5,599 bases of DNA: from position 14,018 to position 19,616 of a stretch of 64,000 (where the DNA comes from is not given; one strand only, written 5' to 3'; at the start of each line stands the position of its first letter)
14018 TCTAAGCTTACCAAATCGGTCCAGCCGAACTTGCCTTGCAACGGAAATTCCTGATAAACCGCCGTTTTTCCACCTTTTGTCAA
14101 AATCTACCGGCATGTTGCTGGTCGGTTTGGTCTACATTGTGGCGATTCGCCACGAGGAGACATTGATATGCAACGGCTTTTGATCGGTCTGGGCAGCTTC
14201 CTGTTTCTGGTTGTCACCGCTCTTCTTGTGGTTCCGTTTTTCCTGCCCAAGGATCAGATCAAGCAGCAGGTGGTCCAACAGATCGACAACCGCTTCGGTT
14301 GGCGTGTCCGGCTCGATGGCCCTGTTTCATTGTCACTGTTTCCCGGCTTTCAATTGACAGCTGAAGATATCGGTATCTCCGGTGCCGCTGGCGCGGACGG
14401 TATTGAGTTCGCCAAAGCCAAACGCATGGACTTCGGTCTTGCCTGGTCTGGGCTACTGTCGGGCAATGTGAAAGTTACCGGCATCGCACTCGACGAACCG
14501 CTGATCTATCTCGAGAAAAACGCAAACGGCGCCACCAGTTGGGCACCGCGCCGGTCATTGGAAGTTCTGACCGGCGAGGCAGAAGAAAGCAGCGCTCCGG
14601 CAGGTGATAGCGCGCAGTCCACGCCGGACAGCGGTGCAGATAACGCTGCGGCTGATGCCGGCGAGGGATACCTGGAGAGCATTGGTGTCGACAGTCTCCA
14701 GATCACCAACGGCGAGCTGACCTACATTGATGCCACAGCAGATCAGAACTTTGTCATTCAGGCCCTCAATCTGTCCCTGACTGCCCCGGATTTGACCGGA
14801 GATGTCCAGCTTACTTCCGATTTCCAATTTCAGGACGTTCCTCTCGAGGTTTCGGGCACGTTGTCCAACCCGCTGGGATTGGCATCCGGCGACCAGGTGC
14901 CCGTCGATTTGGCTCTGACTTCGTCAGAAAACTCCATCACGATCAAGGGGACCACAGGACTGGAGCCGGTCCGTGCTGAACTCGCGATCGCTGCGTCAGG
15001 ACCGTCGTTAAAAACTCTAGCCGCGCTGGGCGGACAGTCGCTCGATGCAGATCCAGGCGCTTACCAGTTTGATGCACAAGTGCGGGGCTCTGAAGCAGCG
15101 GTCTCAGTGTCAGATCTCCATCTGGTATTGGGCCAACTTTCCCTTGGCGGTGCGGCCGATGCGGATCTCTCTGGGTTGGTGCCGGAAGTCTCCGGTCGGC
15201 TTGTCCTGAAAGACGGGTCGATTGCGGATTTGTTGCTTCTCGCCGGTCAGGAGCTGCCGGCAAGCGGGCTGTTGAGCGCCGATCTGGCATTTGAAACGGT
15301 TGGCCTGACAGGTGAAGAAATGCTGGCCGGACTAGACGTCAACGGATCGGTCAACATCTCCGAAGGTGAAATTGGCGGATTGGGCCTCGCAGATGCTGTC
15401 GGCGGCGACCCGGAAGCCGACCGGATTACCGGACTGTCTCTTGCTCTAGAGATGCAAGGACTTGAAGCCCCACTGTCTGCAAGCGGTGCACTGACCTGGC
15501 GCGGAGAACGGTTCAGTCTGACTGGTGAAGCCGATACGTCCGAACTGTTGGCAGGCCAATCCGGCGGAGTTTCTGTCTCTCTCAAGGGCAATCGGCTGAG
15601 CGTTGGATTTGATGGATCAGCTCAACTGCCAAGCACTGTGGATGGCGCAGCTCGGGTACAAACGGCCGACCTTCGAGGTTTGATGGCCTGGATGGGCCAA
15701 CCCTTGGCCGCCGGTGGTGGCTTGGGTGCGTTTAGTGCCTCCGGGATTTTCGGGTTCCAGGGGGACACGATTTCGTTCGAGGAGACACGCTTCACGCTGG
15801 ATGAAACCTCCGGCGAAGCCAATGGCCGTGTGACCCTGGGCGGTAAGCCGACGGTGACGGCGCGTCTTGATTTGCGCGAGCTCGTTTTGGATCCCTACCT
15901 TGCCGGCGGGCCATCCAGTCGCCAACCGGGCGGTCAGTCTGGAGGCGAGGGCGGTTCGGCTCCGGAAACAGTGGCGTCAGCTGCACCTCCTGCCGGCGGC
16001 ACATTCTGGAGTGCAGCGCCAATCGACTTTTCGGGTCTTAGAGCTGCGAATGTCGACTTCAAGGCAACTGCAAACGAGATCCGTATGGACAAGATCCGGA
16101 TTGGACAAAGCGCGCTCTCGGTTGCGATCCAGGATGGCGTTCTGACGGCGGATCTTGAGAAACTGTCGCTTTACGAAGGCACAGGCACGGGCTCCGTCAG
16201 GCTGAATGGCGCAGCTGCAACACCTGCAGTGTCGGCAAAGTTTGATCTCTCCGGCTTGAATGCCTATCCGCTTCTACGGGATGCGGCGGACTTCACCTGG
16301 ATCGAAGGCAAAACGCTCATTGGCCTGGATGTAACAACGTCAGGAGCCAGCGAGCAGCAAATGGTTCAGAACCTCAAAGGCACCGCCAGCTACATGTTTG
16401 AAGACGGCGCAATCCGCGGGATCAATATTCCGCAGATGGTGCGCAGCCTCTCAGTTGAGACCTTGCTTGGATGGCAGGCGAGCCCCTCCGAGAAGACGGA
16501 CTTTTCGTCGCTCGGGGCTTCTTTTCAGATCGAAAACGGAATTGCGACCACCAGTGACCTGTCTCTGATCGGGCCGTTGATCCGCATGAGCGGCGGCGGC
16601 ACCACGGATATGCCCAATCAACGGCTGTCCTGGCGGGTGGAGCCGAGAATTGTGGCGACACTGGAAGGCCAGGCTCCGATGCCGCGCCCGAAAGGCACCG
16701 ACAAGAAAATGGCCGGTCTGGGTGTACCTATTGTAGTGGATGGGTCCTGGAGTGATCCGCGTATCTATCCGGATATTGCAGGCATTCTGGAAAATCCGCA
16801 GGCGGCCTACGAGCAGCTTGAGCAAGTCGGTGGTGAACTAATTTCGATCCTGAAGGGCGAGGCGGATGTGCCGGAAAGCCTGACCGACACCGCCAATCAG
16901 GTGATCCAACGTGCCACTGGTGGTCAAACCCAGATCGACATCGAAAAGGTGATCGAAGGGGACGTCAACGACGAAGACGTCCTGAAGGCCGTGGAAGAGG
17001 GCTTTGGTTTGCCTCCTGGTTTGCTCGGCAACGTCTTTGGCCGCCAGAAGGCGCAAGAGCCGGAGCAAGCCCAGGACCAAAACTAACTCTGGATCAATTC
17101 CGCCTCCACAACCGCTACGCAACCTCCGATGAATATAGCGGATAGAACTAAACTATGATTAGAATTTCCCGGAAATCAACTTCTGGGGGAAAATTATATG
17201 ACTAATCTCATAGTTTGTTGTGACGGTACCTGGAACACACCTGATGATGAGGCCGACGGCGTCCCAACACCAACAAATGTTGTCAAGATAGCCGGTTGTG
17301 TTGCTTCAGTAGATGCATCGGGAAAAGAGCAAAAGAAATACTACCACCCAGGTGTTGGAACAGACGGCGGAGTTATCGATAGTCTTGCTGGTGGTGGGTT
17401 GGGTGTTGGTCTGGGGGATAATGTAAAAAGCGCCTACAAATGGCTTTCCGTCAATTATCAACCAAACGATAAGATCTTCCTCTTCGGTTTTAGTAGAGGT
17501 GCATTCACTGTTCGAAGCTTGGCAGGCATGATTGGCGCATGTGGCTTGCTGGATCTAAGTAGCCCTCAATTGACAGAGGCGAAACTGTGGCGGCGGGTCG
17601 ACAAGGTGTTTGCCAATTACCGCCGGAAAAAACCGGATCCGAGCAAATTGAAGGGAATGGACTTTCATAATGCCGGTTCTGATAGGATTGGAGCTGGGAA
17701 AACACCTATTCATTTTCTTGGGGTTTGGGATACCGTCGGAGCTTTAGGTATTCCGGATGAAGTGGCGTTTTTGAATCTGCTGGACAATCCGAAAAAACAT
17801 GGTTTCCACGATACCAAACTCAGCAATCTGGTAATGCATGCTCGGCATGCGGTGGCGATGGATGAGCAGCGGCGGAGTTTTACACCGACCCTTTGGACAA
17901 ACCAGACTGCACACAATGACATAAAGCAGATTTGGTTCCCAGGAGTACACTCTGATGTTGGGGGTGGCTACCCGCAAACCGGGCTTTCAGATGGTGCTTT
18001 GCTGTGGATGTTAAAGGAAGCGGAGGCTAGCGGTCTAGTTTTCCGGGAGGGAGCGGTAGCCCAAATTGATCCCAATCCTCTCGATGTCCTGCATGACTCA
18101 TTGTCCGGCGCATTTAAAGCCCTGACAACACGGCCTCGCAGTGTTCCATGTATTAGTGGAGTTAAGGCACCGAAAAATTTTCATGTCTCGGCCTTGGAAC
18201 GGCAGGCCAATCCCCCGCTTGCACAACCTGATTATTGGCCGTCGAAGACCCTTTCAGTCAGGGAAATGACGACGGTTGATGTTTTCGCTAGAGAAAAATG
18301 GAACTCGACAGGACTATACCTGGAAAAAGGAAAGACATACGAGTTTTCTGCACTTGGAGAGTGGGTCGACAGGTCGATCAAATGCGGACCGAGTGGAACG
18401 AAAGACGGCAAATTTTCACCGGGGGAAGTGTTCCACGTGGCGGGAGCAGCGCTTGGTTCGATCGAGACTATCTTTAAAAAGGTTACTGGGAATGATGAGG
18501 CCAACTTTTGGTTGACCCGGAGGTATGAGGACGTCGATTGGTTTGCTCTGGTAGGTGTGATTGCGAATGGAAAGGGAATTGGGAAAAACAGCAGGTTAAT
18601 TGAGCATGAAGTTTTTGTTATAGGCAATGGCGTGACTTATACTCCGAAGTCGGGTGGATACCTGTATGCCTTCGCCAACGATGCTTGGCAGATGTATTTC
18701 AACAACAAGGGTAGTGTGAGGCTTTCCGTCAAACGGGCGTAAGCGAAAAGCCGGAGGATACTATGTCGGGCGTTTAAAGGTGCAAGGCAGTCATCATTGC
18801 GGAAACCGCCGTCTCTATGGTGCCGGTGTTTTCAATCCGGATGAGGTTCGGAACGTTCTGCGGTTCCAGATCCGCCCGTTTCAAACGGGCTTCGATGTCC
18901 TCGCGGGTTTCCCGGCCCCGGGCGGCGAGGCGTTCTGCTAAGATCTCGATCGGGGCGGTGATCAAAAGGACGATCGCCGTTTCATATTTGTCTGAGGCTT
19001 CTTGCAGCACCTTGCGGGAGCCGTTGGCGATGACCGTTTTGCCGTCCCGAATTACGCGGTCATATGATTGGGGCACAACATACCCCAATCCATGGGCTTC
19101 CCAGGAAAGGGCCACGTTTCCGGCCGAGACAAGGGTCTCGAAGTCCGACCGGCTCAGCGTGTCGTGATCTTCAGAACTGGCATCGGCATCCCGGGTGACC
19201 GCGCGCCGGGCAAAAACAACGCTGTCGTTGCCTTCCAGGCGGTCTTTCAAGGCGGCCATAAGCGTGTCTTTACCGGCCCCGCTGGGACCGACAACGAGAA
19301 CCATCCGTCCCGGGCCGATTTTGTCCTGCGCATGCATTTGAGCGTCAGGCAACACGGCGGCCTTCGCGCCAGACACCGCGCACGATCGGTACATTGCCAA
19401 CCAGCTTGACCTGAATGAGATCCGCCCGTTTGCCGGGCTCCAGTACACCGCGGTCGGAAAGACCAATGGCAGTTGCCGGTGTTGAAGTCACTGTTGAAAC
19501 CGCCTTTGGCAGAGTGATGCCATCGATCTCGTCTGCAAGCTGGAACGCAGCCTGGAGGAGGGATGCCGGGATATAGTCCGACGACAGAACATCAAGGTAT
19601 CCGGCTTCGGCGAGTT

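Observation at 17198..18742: Tle1-like (DUF2235) lipase fused to a LecA/PA-IL-like lectin domain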

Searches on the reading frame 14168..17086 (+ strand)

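Call 21: search_protein_families(library=pfam, proteins=[window:14168-17086:+], max_evalue=0.00001)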
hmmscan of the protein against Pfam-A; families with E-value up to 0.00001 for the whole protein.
window:14168-17086:+ (972 aa): 3 families
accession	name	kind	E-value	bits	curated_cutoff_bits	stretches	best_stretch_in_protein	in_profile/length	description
PF05170.20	AsmA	-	2.6e-41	142.6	29.8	2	622-797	433-606/607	AsmA family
PF05359.17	DUF748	-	3.4e-12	45.7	50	1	3-295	16-242/1037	Domain of Unknown Function (DUF748)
PF13116.12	YhdP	-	7.7e-10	37.8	46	1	630-832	965-1178/1224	YhdP protein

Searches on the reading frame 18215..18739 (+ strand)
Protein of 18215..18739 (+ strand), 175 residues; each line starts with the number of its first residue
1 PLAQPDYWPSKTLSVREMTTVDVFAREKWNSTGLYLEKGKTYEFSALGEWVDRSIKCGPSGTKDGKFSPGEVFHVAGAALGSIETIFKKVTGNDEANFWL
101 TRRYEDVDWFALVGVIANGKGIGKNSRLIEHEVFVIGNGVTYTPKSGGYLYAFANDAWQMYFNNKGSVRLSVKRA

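Call 15: search_solved_structures(query=A2, max_evalue=10, show_alignments=4)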
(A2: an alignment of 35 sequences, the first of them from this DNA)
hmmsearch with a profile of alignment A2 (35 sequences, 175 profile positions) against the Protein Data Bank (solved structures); distinct sequences matched with E-value up to 10: 2.
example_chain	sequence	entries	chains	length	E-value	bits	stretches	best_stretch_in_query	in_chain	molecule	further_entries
5odu_A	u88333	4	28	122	0.054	16.6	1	104-172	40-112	PllA | PIIA | Uncharacterized protein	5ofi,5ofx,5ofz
2ig6_A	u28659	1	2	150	1.4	12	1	80-125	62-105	NimC/NimA family protein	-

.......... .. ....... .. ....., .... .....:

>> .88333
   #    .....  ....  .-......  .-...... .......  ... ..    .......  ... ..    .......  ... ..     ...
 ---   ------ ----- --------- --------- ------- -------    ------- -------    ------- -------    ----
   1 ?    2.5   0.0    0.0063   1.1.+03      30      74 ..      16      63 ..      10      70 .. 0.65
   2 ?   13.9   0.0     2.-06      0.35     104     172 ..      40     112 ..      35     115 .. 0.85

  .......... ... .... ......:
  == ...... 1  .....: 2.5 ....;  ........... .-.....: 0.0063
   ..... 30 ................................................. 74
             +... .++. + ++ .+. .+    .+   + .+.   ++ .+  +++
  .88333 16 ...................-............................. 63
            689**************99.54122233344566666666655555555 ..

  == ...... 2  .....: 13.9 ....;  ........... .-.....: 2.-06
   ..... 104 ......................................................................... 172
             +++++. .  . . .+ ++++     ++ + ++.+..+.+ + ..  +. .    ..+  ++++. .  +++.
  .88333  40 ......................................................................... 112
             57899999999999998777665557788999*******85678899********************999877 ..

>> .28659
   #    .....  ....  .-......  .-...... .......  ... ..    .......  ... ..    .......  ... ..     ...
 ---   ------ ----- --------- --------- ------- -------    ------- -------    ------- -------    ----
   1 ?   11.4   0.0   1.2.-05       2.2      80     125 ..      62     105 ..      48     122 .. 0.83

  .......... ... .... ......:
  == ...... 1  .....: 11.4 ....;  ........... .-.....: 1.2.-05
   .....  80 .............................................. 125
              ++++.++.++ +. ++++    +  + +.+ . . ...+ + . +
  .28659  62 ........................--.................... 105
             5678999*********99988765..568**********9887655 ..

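Call 24: predict_structure(alignment_id=A2)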
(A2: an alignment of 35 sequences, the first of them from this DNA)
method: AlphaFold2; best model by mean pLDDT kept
length: 175 residues; sequences in the alignment: 35
mean_pLDDT: 84.0   pTM: 0.80
mean pLDDT of the five models: 84.0, 83.9, 83.7, 83.0, 82.1
residues with pLDDT >= 90: 81; 70-90: 67; 50-70: 20; < 50: 7
segments of 3 or more residues with pLDDT < 50: 66-71
pLDDT, mean of each block of 10 residues (from residue 1): 65 96 92 95 96 86 58 56 79 76 85 91 81 95 95 87 87 97
secondary structure, 60 per line:
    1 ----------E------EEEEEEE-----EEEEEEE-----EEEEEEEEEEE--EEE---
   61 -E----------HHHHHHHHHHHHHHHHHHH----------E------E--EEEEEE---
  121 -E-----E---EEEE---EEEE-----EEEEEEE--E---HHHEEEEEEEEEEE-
elements in order: E18-24 E30-36 E42-52 E55-57 H73-91 E112-117 E132-135 E139-142 E148-154 E164-174

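Call 27: fold_search(model_id=the predicted structure, library=pdb)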
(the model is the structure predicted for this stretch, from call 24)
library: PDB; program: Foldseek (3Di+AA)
matches with E <= 10: 913; with E <= 0.001: 11
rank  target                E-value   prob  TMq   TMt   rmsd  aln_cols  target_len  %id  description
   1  2vxj_B                2.0e-06  1.00  0.57  0.82   4.2       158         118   16  CRYSTAL STRUCTURE OF PA-IL LECTIN COMPLEXED WITH AGAL13BGAL14GLC AT 1.9 A RESOLUTION (released 2008-09-16)
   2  1l7l                  2.8e-06  1.00  0.56  0.79   4.4       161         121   17  Crystal structure of Pseudomonas aeruginosa lectin 1 determined by single wavelength anomalous scattering phasing method (released 2002-12-11)
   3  4cp9_A                3.1e-06  1.00  0.57  0.81   4.2       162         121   15  Crystal structure OF lecA lectin complexed with a divalent galactoside at 1.65 angstrom (released 2014-10-08)
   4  2vxj_D                4.8e-06  1.00  0.57  0.81   4.2       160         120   18  CRYSTAL STRUCTURE OF PA-IL LECTIN COMPLEXED WITH AGAL13BGAL14GLC AT 1.9 A RESOLUTION (released 2008-09-16)
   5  2vxj_C                5.4e-06  1.00  0.55  0.79   5.4       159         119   16  CRYSTAL STRUCTURE OF PA-IL LECTIN COMPLEXED WITH AGAL13BGAL14GLC AT 1.9 A RESOLUTION (released 2008-09-16)
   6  5ofz_A                1.1e-05  1.00  0.48  0.69   7.4       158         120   23  PllA lectin, apo (released 2017-10-04)
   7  5odu_A                1.4e-05  1.00  0.48  0.68   7.4       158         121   23  PllA lectin, monosaccharide complex (released 2017-10-04)
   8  6ygq_A                1.5e-05  1.00  0.53  0.75   4.6       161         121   17  EclA N-terminal domain; PllA-like lectin (released 2021-04-07)
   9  6ygq_D                1.5e-05  1.00  0.53  0.76   4.5       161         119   17  EclA N-terminal domain; PllA-like lectin (released 2021-04-07)
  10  2vxj_J                1.8e-05  1.00  0.57  0.82   4.2       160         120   17  CRYSTAL STRUCTURE OF PA-IL LECTIN COMPLEXED WITH AGAL13BGAL14GLC AT 1.9 A RESOLUTION (released 2008-09-16)
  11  6ygq_B                2.2e-05  1.00  0.52  0.74   4.6       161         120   17  EclA N-terminal domain; PllA-like lectin (released 2021-04-07)
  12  7a02_A                5.3e-03  0.85  0.26  0.35  12.2       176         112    8  Bacillus endospore appendages form a novel family of disulfide-linked pili (released 2021-04-28)
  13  5kdx_A                1.3e-02  1.00  0.41  0.09   6.5       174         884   10  IMPa metallopeptidase in complex with T-antigen (released 2017-01-11)
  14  7jtv_B                1.5e-02  1.00  0.40  0.09   4.8       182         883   10  Structure of IMPa from Pseudomonas aeruginosa in complex with an O-glycopeptide (released 2020-12-16)
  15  7jtv_A                2.4e-02  0.99  0.40  0.09   4.9       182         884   10  Structure of IMPa from Pseudomonas aeruginosa in complex with an O-glycopeptide (released 2020-12-16)
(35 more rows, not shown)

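Call 43: find_related_loci(query=A2, collection=genome_contigs, flank=7000)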
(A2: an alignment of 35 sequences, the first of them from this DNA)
Query A2 (175 aa) in genome_contigs; peptide patterns used: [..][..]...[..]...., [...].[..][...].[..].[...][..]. (x = any residue, [..] = any of these).
453 stretches matched a pattern; 386 encode a relative of the query (tblastn E <= 1e-3); the best 80 are kept; 80 distinct loci.
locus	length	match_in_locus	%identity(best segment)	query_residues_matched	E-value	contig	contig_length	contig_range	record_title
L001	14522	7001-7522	60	1-174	3e-73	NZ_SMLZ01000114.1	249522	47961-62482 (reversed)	Roseibium denhamense strain JCM 10543 Contig_12, whole genome shotgun sequence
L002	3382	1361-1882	59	1-175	2e-68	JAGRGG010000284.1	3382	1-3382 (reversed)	MAG: Geminicoccaceae bacterium isolate HKST-UBA17 2009_207774, whole genome shotgun sequence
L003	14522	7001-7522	57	1-174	9e-68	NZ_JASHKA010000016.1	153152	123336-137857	Roseibium sp. MMSF_3544 NODE_16_length_153152_cov_25.844024, whole genome shotgun sequence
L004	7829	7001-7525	58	4-174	9e-68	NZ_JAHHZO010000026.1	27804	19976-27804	Rhizobium sp. CSW-27 contig00026, whole genome shotgun sequence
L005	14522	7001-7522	55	1-174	8e-67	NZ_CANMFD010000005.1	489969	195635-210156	Uncultured Roseibium sp. isolate 4-2085.fasta NODE_5, whole genome shotgun sequence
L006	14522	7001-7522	55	1-174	7e-66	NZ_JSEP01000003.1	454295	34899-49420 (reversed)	Labrenzia sp. OB1 scaffold3.1, whole genome shotgun sequence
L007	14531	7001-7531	55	1-175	2e-65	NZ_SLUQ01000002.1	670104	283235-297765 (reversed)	Rhizobium sp. BK251 Ga0307666_102, whole genome shotgun sequence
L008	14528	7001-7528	58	1-174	4e-65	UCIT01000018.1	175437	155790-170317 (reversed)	Rhizobiales bacterium isolate AFS086096 genome assembly, contig: contig_18, whole genome shotgun sequence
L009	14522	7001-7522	54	1-174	1e-63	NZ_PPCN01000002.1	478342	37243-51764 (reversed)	Roseibium marinum strain DSM 17023 Ga0181000_102, whole genome shotgun sequence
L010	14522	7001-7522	54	1-174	2e-63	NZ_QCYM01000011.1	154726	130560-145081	Labrenzia sp. 011 NODE_11_length_154726_cov_25.624, whole genome shotgun sequence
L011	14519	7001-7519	56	1-172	5e-63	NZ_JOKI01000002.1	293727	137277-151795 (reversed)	Pseudorhizobium pelagicum strain R1-200B4 contig_2, whole genome shotgun sequence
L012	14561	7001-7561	51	1-174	1e-62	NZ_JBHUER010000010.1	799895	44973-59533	Methylopila henanensis strain CGMCC 1.10703 platanus_K_25_97_10, whole genome shotgun sequence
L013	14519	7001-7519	55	1-172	2e-62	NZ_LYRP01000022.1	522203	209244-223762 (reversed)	Mangrovibacter phragmitis strain MP23 scaffold3.1, whole genome shotgun sequence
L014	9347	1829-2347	52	1-173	6e-62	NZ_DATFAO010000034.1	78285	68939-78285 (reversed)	MAG: Aromatoleum sp. isolate SMAG_U8503 k141_405113, whole genome shotgun sequence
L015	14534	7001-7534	56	1-174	1e-61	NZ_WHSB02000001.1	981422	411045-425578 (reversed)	Shinella lacus strain CPCC 100929 NODE_1, whole genome shotgun sequence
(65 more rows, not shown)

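Call 73: search_protein_families(library=pfam, alignment_id=A4, max_evalue=0.00001)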
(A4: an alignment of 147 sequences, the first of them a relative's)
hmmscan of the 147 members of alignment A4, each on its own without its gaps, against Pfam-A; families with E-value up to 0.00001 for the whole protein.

A. member 1, L001:4784-5788:+ (335 aa): 1 family
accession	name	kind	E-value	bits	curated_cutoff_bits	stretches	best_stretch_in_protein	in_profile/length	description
PF00293.34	NUDIX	-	8.2e-08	32.8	21.1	1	211-280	3-76/134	NUDIX domain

B. families by the number of members that match (of 147 scanned): 109 families (the first 25 are shown)
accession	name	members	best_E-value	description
PF01268.25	FTHFS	6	1.4e-270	Formate--tetrahydrofolate ligase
PF00593.30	TonB_dep_Rec_b-barrel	5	1.1e-64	TonB dependent receptor-like, beta-barrel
PF00392.27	GntR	5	5.2e-23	Bacterial regulatory proteins, gntR family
PF14905.12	OMP_b-brl_3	5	4e-09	Outer membrane protein beta-barrel family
PF07715.20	Plug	4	4.1e-18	TonB-dependent Receptor Plug Domain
PF13407.12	Peripla_BP_4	3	4.3e-61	Periplasmic binding protein domain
PF01979.26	Amidohydro_1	3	3.1e-15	Amidohydrolase family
PF07969.17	Amidohydro_3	3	3.8e-12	Amidohydrolase family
PF03605.20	DcuA_DcuB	2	7.7e-139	Anaerobic c4-dicarboxylate membrane transporter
PF13852.11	DUF4197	2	7.1e-69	Protein of unknown function (DUF4197)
PF00353.25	HemolysinCabind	2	7e-61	RTX calcium-binding nonapeptide repeat (4 copies)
PF11860.13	Muramidase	2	1.7e-60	N-acetylmuramidase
PF03098.20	An_peroxidase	2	4.5e-46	Animal haem peroxidase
PF00255.25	GSHPx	2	6.5e-38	Glutathione peroxidase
PF03737.21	RraA-like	2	3.5e-37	Aldolase/RraA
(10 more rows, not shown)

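Call 74: search_protein_families(library=padloc, alignment_id=A4, max_evalue=0.00001)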
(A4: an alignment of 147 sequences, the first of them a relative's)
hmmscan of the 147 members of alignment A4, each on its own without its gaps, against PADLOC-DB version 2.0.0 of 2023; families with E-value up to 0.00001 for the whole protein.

A. member 1, L001:4784-5788:+ (335 aa): 0 families

B. families by the number of members that match (of 147 scanned): 14 families
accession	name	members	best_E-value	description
PDLC04140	mad8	3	3.8e-39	mads_8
PDLC04135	mad3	3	2.2e-30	mads_3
PDLC02806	SspH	1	9.3e-75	SspH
PDLC02804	SspH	1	1e-57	SspH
PDLC04134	mad2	1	1.8e-14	mads_2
PDLC02980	AriA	1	6.3e-11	-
PDLC02914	ATPase-Toprim_I-B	1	1.6e-07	-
PDLC00580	JetC3|JetC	1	2.7e-07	DUF3584 domain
PDLC04893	PDC-S06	1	3.2e-07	-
PDLC02195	IetA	1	1.9e-06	-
PDLC02196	IetA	1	2.2e-06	-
PDLC01879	CARF3--CARF_TM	1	4.5e-06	-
PDLC00915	TRIP13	1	5.4e-06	TRIP13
PDLC03859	LmuB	1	6.4e-06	-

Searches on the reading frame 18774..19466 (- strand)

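Call 21: search_protein_families(library=pfam, proteins=[window:18774-19466:-], max_evalue=0.00001)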
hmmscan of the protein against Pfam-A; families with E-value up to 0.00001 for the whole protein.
window:18774-19466:- (230 aa): 1 family
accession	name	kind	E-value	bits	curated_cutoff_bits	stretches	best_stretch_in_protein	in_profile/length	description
PF13238.12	AAA_18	-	3.9e-08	34.2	29.4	1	56-193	1-124/128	AAA domain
